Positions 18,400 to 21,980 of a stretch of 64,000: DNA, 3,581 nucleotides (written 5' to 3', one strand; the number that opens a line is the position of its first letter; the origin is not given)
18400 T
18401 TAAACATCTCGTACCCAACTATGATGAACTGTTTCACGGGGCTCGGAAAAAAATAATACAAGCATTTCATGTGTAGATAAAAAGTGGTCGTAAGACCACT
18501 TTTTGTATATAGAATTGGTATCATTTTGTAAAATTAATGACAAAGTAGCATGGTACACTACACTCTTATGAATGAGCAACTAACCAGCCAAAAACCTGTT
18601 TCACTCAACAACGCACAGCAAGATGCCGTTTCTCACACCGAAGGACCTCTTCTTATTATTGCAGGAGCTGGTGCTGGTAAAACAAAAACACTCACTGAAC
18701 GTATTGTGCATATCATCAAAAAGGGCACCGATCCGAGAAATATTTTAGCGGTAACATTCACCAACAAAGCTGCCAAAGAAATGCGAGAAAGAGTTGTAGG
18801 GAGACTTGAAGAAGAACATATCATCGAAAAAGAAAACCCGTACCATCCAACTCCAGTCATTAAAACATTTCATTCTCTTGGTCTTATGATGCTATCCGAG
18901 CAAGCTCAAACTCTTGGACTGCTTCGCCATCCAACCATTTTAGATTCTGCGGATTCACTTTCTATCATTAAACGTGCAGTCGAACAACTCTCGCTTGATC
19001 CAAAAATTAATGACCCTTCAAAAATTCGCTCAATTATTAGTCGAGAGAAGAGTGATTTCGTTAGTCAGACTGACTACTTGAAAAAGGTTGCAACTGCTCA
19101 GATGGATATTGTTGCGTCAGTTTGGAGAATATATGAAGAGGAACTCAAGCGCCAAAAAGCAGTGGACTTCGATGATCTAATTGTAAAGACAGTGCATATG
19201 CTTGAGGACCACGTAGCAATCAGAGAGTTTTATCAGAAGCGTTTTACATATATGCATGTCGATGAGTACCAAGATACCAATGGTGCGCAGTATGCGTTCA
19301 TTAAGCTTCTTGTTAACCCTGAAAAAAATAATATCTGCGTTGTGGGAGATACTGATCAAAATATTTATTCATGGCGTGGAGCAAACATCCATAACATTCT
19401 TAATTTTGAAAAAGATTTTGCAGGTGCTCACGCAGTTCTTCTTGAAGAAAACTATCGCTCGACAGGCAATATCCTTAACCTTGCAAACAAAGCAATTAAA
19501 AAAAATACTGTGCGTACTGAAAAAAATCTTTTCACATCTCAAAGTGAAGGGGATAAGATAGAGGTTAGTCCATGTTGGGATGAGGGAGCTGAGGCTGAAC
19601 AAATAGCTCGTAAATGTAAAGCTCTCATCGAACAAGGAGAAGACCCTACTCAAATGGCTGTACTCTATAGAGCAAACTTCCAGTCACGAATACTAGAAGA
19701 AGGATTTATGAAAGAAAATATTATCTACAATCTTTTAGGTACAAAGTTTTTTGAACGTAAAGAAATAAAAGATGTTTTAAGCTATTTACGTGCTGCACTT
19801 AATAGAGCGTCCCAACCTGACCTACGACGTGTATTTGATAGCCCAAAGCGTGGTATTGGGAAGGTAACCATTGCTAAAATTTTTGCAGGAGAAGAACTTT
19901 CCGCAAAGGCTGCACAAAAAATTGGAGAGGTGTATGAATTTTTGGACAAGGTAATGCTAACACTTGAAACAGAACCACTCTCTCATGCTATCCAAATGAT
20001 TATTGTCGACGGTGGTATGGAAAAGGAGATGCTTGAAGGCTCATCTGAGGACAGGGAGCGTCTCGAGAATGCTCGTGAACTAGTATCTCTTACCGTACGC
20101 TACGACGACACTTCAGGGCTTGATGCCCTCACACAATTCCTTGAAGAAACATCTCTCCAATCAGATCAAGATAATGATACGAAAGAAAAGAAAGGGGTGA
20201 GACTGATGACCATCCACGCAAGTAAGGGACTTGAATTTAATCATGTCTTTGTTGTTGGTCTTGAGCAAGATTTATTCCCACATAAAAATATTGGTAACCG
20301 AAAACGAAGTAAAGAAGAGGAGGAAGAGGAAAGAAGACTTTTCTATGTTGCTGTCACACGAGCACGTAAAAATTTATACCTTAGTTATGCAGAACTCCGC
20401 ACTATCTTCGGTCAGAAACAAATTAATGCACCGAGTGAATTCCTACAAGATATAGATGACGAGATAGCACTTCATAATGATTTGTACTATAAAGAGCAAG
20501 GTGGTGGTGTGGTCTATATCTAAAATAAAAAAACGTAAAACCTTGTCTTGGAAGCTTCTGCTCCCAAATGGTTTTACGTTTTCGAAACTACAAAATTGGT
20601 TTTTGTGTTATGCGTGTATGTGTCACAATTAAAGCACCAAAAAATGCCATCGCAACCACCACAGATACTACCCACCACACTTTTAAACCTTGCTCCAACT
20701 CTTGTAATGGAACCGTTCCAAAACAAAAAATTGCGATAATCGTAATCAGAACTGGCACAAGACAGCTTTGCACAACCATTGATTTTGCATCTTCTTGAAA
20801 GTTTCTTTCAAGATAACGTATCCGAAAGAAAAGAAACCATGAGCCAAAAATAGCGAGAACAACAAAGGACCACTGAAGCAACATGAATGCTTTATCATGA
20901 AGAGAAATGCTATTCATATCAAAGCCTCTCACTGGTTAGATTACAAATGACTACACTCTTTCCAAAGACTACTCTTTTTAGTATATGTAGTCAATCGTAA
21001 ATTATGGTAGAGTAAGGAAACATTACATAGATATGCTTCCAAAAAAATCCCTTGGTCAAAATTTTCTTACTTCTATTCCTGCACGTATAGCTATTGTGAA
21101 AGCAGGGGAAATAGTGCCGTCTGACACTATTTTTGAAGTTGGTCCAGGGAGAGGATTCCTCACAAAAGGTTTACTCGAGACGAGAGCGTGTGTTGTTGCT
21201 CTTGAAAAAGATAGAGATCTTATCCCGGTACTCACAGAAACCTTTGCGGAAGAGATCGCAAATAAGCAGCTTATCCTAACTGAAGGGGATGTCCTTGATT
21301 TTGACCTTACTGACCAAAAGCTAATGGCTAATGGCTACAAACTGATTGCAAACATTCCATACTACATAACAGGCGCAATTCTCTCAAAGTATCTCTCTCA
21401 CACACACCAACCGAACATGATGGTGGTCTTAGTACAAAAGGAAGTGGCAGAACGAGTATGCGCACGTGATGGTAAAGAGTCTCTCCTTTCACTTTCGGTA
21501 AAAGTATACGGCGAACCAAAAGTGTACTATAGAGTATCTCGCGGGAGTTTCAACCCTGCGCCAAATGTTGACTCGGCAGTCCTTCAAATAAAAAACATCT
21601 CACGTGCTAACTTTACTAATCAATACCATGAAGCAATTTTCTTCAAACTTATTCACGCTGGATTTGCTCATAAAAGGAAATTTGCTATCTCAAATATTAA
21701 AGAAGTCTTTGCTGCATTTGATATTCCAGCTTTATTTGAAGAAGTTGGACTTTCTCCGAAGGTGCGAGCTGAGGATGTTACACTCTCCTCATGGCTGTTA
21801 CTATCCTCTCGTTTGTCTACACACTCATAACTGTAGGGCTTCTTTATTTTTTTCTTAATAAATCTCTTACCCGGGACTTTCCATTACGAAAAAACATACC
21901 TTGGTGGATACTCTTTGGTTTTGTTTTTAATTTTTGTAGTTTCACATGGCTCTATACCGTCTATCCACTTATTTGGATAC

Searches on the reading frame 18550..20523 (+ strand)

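Call 34: search_protein_families(library=pfam, proteins=[window:18550-20523:+], max_evalue=0.00001)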
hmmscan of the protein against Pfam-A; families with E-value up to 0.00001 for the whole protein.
window:18550-20523:+ (657 aa): 6 families
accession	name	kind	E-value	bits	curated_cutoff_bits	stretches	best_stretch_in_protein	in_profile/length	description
PF00580.27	UvrD-helicase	-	4e-85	286.2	23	1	19-290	1-270/271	UvrD/REP helicase N-terminal domain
PF13361.12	UvrD_C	-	5.5e-68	230.4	25.6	1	297-615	2-349/350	UvrD-like helicase C-terminal domain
PF13245.12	AAA_19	-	4.5e-23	82.3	25.1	1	23-274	1-132/134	AAA domain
PF13538.12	UvrD_C_2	-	3.6e-12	46.4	27.4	0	590-611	30-51/52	UvrD-like helicase C-terminal domain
PF01443.25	Viral_helicase1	-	9.8e-10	39.1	21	0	534-610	161-225/228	Viral superfamily 1 RNA helicase core domain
PF13604.12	AAA_30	-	9.5e-08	32.4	27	0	19-81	2-65/191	AAA domain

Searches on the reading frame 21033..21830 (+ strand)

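Call 34: search_protein_families(library=pfam, proteins=[window:21033-21830:+], max_evalue=0.00001)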
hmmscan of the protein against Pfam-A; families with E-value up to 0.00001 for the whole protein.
window:21033-21830:+ (265 aa): 1 family
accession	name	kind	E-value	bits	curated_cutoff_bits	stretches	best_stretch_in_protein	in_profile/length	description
PF00398.26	RrnaAD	-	1.2e-41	143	24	1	4-260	5-260/263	Ribosomal RNA adenine dimethylase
